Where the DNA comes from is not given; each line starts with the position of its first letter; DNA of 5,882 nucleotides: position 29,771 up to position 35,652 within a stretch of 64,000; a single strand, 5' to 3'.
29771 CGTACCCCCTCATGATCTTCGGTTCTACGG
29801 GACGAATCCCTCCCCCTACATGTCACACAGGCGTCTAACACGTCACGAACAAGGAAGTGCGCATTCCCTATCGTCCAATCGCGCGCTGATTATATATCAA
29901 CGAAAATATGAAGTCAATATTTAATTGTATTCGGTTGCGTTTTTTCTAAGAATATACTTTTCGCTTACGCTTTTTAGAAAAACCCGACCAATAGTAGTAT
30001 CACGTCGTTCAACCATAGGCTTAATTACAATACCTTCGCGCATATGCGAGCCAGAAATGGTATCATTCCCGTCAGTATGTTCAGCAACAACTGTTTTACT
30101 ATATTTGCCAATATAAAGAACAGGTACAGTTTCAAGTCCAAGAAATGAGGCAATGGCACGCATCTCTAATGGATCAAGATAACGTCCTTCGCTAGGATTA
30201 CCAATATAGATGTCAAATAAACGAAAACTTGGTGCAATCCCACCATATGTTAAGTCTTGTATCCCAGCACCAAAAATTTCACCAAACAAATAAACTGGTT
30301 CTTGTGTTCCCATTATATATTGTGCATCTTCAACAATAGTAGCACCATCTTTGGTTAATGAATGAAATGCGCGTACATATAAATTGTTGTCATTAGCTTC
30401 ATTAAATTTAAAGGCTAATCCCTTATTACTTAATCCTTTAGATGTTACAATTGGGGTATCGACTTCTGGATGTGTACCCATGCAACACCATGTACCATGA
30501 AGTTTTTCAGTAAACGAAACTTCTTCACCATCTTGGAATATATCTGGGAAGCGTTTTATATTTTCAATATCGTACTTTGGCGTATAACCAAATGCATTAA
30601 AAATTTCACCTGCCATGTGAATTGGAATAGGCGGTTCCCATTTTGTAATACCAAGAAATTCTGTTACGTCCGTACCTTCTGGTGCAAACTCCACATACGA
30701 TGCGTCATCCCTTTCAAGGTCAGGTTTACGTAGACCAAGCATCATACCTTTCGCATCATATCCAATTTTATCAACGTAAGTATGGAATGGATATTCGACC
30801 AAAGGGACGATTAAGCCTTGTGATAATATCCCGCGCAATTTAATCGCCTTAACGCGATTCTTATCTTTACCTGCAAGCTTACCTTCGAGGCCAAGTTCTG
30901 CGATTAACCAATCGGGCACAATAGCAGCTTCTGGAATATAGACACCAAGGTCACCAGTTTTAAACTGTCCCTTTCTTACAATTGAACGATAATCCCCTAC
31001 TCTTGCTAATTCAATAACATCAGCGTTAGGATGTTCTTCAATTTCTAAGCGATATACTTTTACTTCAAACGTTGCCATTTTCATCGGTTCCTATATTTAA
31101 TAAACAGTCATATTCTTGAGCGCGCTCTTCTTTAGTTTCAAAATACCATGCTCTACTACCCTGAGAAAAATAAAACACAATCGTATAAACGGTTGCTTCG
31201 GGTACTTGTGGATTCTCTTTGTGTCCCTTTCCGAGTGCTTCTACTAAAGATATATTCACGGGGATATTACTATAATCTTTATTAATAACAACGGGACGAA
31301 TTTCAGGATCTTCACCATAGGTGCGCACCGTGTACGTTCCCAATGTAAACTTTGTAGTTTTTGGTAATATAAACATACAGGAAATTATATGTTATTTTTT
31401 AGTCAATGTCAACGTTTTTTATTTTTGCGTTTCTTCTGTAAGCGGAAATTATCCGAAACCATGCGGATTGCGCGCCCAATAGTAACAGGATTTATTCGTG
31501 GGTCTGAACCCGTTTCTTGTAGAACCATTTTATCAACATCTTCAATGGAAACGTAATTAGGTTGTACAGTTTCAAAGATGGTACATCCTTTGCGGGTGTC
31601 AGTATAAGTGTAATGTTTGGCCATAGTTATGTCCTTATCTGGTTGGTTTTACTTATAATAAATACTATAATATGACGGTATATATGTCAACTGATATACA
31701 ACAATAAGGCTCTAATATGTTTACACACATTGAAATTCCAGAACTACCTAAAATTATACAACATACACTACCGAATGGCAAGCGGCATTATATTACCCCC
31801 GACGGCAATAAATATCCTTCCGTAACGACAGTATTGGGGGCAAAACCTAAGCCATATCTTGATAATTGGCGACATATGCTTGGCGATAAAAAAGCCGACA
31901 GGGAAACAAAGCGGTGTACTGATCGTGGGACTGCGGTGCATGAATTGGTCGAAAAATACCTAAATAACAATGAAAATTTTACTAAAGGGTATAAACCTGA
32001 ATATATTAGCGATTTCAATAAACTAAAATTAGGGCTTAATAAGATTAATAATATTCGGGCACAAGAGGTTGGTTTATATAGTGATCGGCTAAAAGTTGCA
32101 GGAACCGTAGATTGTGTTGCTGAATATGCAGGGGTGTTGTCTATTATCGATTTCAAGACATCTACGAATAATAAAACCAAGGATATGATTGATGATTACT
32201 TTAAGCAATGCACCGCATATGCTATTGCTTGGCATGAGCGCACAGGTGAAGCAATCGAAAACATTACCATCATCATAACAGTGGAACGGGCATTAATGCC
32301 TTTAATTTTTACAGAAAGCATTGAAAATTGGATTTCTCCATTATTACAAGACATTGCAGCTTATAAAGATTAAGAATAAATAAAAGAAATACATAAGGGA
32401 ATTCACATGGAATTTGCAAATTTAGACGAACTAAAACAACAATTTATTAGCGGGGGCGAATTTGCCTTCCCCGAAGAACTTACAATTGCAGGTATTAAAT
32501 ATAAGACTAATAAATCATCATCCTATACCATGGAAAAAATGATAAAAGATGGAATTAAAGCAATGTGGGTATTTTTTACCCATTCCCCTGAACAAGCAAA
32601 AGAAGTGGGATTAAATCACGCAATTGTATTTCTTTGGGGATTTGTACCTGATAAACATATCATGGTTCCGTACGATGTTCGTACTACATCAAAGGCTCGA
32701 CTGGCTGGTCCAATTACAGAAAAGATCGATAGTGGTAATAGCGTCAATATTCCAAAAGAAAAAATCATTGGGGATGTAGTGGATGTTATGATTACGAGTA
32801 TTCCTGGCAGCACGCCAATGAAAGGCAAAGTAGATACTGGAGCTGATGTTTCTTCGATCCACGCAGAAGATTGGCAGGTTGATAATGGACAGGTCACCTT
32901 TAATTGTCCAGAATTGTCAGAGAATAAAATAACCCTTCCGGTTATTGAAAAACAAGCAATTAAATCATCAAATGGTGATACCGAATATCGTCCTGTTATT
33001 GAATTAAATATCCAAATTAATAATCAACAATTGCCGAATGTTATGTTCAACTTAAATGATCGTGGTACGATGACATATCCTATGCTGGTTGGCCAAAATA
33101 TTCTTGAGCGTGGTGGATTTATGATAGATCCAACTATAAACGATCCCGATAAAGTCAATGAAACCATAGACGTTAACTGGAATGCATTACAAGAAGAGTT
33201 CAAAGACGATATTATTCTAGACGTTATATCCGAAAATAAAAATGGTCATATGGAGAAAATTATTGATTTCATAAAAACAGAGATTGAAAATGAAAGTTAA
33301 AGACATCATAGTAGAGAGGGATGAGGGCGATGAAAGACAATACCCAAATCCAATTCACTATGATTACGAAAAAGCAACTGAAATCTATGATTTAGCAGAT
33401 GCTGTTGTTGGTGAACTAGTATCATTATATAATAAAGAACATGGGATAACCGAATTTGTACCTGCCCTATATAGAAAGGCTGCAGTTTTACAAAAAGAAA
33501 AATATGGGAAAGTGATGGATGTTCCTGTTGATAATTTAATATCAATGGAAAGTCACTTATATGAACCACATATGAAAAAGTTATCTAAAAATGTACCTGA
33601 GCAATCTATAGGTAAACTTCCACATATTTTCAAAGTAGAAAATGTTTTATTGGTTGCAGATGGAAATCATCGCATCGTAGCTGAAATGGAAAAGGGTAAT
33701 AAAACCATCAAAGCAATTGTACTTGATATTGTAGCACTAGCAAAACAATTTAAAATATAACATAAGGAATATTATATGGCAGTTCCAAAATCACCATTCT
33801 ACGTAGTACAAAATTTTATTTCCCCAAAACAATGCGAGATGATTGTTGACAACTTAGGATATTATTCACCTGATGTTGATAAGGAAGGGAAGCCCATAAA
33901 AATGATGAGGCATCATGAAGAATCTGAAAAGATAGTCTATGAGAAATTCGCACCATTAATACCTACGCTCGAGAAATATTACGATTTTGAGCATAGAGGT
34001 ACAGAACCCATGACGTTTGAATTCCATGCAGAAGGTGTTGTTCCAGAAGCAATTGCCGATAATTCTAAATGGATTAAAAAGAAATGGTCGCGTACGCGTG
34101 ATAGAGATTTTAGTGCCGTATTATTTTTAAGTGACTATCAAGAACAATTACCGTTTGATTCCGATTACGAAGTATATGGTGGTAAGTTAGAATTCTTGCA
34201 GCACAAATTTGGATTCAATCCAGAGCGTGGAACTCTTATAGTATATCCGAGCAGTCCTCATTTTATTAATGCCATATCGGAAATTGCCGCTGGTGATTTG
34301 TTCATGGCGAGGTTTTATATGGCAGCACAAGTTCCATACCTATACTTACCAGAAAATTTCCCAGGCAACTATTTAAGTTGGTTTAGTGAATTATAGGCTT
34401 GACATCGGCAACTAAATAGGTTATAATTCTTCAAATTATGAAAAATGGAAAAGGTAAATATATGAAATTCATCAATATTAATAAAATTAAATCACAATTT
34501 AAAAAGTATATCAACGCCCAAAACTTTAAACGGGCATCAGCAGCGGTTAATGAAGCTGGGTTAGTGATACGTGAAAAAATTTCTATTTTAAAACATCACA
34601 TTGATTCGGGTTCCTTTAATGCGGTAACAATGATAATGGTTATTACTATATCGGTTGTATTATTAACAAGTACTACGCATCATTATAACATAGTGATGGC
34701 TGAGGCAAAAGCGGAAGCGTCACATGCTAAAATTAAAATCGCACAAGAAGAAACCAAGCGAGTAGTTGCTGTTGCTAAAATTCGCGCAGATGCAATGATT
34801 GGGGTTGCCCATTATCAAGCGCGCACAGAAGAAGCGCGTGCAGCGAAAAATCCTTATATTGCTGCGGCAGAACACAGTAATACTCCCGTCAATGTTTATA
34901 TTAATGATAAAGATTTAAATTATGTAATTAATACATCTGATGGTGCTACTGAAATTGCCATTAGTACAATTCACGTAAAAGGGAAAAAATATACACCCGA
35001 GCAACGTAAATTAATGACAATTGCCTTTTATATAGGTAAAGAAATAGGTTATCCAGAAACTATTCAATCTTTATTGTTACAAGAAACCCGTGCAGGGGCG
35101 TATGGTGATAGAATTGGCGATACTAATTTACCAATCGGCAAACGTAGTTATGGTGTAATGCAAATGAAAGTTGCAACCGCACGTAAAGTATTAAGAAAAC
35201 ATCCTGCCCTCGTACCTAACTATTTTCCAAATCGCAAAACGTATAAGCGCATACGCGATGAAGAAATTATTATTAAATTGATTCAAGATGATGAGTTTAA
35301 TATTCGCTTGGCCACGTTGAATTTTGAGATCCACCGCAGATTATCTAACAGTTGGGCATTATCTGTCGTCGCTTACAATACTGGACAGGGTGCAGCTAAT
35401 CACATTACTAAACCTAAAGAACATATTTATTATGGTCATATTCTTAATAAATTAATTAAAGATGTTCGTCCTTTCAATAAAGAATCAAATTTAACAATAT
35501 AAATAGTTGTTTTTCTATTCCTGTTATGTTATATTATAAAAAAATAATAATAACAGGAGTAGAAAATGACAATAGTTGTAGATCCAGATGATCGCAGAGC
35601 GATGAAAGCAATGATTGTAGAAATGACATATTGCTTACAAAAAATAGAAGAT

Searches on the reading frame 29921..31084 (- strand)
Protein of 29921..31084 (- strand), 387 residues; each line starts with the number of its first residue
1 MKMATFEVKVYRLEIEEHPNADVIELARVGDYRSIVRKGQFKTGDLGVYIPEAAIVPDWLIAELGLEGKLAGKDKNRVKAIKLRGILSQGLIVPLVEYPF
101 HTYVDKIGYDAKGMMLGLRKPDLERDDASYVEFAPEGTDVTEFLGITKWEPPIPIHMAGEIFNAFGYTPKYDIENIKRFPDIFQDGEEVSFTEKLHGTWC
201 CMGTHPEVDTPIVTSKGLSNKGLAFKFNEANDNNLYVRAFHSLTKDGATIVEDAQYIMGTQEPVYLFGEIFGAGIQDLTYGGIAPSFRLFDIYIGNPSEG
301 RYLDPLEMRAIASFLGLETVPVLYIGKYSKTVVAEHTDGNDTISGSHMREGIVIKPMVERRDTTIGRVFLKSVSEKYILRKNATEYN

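Call 66: search_protein_families(library=pfam, proteins=[window:29921-31084:-], max_evalue=0.01)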
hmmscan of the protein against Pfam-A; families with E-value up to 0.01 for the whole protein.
window:29921-31084:- (387 aa): 2 families
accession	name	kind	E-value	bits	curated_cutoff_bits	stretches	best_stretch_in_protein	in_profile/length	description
PF09414.15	RNA_ligase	-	1.9e-21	77.4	27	1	187-372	1-170/171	RNA ligase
PF21189.3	PHA02142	-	1.1e-11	45.5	27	1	15-95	10-92/92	PHA02142 OB-fold domain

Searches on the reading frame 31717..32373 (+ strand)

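Call 66: search_protein_families(library=pfam, proteins=[window:31717-32373:+], max_evalue=0.01)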
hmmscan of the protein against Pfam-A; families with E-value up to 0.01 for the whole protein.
window:31717-32373:+ (218 aa): 1 family
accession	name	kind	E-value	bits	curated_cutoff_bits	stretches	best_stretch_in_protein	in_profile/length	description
PF12705.13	PDDEXK_1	-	2.2e-07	31.5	22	1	119-175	120-172/247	PD-(D/E)XK nuclease superfamily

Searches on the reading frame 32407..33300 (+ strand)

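Call 66: search_protein_families(library=pfam, proteins=[window:32407-33300:+], max_evalue=0.01)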
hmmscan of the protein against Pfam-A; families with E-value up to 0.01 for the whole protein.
window:32407-33300:+ (297 aa): 2 families
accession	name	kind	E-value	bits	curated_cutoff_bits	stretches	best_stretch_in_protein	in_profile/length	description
PF05618.17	Zn_protease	-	9.3e-17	61.7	27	1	136-243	16-130/138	Putative ATP-dependent zinc protease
PF13975.11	gag-asp_proteas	-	0.00056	20.9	28.2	0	182-235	41-92/92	gag-polyprotein putative aspartyl protease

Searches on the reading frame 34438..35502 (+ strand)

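Call 66: search_protein_families(library=pfam, proteins=[window:34438-35502:+], max_evalue=0.01)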
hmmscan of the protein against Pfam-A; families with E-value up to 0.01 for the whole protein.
window:34438-35502:+ (354 aa): 1 family
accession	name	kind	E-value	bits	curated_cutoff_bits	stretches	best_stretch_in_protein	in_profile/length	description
PF01464.25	SLT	-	0.0042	17.1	21.3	0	277-322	57-103/117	Transglycosylase SLT domain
